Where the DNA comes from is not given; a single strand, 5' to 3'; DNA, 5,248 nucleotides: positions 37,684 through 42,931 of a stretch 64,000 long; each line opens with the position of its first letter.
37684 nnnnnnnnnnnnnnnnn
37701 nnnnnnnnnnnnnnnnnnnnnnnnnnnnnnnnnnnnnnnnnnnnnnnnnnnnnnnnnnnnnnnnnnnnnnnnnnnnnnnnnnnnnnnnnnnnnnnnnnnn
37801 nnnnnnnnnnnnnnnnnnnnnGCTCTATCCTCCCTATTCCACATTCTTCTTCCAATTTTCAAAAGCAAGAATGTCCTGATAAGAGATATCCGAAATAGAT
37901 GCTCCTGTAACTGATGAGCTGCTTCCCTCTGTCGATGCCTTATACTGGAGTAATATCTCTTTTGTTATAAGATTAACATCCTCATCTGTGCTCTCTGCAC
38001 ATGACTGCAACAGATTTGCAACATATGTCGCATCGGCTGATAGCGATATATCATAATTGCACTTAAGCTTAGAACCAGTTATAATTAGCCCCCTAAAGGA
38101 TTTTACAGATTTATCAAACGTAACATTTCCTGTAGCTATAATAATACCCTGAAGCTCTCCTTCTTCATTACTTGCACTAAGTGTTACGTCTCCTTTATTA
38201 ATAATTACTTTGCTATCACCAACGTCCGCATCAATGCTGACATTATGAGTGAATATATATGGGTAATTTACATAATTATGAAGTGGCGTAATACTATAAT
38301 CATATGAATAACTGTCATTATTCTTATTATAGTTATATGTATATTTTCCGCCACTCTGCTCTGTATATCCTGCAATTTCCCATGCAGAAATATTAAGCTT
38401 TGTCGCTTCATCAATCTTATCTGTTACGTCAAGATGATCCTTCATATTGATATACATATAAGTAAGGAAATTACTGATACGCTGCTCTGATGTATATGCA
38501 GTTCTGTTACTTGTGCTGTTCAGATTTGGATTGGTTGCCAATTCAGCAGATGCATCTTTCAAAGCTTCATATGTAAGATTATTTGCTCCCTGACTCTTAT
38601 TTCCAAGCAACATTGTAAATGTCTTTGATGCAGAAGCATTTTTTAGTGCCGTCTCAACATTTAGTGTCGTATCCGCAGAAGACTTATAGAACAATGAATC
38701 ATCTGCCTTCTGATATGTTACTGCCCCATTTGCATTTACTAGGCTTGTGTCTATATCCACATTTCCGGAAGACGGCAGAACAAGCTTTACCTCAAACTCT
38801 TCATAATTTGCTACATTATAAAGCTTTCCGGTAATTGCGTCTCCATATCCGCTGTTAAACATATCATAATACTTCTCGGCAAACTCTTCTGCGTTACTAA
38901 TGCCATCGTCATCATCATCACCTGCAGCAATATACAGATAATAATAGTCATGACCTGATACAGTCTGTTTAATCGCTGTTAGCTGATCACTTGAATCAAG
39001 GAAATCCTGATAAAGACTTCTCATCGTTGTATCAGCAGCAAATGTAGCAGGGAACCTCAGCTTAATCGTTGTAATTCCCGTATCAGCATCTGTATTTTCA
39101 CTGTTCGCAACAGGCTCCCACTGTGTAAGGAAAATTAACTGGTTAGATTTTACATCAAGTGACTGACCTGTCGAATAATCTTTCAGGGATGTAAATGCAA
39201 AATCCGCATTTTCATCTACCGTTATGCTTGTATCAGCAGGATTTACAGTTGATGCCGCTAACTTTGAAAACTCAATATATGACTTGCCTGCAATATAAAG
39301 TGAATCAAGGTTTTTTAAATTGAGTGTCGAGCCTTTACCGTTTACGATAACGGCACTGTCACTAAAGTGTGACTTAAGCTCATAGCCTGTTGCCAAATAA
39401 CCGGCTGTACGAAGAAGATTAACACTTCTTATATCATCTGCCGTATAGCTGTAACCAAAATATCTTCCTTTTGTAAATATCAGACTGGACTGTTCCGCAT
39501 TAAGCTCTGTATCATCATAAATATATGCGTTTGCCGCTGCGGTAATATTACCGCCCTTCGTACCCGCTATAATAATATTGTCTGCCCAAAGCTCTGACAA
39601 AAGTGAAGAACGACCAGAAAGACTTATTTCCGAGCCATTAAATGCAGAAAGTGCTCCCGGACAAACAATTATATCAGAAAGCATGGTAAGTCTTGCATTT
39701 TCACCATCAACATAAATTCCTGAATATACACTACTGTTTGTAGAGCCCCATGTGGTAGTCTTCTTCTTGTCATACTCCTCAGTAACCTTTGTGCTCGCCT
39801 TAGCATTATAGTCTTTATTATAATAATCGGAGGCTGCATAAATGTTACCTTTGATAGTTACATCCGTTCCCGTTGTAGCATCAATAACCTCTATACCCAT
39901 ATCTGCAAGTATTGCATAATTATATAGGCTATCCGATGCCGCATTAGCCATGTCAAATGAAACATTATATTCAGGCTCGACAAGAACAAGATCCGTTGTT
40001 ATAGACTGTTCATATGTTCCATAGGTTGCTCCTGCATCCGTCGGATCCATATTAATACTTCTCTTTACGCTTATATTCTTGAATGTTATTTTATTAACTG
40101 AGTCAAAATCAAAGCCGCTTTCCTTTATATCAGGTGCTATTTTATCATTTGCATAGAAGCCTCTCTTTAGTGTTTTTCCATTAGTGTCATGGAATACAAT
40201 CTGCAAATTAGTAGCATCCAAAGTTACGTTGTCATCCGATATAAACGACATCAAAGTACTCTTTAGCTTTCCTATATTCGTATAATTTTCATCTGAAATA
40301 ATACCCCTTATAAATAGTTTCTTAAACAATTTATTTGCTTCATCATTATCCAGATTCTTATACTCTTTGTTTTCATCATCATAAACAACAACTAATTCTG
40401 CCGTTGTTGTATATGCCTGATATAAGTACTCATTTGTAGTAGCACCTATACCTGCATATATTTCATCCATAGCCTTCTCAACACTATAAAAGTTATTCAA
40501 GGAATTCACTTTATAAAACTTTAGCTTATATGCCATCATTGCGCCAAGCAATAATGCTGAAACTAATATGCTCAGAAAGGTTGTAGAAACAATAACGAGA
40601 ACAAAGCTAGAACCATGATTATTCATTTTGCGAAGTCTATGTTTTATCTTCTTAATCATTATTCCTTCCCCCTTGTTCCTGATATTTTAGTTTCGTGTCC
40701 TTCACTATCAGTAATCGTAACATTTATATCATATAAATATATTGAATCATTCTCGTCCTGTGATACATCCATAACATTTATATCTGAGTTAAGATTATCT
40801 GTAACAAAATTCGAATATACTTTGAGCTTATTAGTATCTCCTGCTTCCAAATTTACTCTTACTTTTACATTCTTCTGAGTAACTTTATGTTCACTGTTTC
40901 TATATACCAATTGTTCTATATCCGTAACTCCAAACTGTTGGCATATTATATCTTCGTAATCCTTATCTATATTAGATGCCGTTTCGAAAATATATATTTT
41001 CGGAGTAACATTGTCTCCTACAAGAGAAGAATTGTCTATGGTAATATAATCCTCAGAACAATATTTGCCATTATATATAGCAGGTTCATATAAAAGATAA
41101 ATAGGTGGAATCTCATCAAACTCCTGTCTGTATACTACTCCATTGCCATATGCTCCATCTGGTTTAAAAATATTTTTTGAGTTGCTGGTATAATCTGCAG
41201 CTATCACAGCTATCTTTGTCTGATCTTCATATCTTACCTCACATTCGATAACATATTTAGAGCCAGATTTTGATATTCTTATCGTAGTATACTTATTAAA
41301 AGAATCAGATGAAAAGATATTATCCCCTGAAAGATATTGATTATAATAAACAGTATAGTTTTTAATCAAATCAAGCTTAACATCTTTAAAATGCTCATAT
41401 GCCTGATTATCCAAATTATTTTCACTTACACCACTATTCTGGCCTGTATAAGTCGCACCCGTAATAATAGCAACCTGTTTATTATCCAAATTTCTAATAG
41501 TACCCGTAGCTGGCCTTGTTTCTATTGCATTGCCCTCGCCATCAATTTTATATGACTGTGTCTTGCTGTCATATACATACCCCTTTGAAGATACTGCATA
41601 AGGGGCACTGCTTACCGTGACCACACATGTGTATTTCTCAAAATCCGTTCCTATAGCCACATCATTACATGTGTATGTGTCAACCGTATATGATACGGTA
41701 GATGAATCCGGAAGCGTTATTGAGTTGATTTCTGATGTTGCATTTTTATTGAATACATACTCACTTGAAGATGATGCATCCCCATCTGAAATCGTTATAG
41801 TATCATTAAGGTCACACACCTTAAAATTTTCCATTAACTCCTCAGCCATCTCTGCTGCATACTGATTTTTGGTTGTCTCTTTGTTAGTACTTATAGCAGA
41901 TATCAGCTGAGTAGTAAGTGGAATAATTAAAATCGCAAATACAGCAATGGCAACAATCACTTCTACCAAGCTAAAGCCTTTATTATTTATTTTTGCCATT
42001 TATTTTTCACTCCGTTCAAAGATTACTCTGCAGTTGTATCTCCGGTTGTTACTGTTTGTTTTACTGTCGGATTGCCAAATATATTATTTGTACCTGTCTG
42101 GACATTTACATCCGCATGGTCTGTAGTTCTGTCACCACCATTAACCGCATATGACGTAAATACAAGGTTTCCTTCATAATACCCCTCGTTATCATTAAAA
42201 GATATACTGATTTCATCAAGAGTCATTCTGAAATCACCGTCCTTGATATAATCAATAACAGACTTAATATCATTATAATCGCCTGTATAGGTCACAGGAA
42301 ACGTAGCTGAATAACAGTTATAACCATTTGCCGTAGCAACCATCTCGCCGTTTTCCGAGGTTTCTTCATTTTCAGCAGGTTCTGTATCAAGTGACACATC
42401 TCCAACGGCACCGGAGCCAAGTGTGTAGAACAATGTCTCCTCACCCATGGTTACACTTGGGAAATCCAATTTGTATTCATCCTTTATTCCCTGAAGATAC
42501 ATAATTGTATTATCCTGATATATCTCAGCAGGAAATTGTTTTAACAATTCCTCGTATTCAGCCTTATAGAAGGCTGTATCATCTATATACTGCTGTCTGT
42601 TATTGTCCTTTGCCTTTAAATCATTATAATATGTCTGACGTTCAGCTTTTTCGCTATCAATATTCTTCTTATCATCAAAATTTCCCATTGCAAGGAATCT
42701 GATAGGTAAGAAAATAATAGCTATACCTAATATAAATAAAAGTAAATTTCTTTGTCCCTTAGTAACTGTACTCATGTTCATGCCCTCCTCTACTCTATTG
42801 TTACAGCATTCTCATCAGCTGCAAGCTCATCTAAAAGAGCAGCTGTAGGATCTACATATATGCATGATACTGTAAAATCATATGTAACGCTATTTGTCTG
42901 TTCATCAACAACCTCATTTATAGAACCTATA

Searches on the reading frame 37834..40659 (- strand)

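Call 5: search_protein_families(library=pfam, proteins=[window:37834-40659:-], max_evalue=0.1)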
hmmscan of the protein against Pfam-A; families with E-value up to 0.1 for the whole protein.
window:37834-40659:- (941 aa): 1 family
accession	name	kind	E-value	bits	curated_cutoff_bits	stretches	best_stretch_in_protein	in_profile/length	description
PF10833.13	DUF2572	-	0.079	13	23.8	0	834-886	153-204/219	Protein of unknown function (DUF2572)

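Call 6: search_protein_families(library=ncbifam, proteins=[window:37834-40659:-], max_evalue=0.1)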
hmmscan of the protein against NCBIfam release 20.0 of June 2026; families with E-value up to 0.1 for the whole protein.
window:37834-40659:- (941 aa): 0 families

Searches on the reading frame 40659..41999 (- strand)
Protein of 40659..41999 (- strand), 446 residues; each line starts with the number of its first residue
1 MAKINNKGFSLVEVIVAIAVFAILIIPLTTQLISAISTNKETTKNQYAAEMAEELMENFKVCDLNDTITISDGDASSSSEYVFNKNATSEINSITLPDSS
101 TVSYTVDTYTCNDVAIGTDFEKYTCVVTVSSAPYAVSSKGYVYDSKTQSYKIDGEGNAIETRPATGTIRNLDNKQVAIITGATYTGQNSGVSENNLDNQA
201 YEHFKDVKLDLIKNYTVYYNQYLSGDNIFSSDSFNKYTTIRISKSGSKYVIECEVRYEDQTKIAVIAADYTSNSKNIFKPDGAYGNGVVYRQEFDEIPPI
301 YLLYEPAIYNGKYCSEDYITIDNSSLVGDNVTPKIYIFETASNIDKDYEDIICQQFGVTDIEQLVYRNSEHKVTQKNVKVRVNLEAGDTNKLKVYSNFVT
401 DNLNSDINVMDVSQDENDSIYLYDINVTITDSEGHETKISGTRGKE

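Call 5: search_protein_families(library=pfam, proteins=[window:40659-41999:-], max_evalue=0.1)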
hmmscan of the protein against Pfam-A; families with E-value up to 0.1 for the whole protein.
window:40659-41999:- (446 aa): 1 family
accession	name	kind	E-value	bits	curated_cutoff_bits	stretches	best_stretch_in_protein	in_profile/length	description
PF07963.17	N_methyl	-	1.6e-07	31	21.2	1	5-27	3-25/27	Prokaryotic N-terminal methylation motif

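Call 6: search_protein_families(library=ncbifam, proteins=[window:40659-41999:-], max_evalue=0.1)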
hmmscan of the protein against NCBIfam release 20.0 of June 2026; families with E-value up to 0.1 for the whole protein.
window:40659-41999:- (446 aa): 13 families
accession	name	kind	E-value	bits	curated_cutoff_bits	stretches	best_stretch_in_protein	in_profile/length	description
TIGR02523.1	type_IV_pilV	equivalog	1.7e-07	31.8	52.2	1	7-93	2-88/139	type IV pilus modification protein PilV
NF041013.1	T4P_ComGE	equivalog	2.7e-06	27.4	49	1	5-55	2-55/83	competence type IV pilus minor pilin ComGE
TIGR02532.1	IV_pilin_GFxxxE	domain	8.5e-06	25.4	16.3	1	7-25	2-20/24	prepilin-type N-terminal cleavage/methylation domain-containing protein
TIGR02598.1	TIGR02598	subfamily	8.2e-05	22.8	51.4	1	8-107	1-97/151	Verru_Chthon cassette protein B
TIGR01711.1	gspJ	equivalog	0.00013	21.8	64.85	1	7-61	1-52/192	type II secretion system minor pseudopilin GspJ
NF041002.1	pilin_ComGF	equivalog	0.00077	19.7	80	1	6-46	1-40/139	competence type IV pilus minor pilin ComGF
NF038304.1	EPS_HpsC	equivalog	0.0012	18.5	200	1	5-75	19-88/318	hormogonium polysaccharide secretion pseudopilin HpsC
TIGR01707.1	gspI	equivalog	0.0014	19.1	44.35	1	8-57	1-50/101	type II secretion system minor pseudopilin GspI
NF007848.0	PRK10557.1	equivalog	0.0015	17.9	120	1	3-50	7-53/192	prepilin peptidase-dependent protein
NF047828.1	T3SSXpsI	equivalog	0.0037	17.3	150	1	7-60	2-55/132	type II secretion system protein XpsI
NF038303.1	EPS_HpsB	equivalog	0.012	15.6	150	1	6-91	2-89/211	hormogonium polysaccharide secretion pseudopilin HpsB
TIGR02599.1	TIGR02599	subfamily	0.033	13.4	256.5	1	8-46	1-38/361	Verru_Chthon cassette protein C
NF007660.0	PRK10332.1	equivalog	0.057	13.9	86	0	5-30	7-32/107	prepilin-type N-terminal cleavage/methylation domain-containing protein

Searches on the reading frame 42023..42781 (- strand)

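Call 5: search_protein_families(library=pfam, proteins=[window:42023-42781:-], max_evalue=0.1)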
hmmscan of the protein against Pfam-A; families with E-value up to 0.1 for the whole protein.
window:42023-42781:- (252 aa): 1 family
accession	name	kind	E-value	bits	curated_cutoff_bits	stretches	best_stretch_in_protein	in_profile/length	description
PF23526.1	AprA_N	-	0.081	13.6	27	0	173-201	24-51/67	AprA N-terminal domain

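Call 6: search_protein_families(library=ncbifam, proteins=[window:42023-42781:-], max_evalue=0.1)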
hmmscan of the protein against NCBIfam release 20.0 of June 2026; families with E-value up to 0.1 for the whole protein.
window:42023-42781:- (252 aa): 1 family
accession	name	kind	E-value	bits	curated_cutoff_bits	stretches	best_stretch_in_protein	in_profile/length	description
NF011020.0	PRK14449.1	equivalog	0.004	17.1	103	1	154-204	36-86/90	acylphosphatase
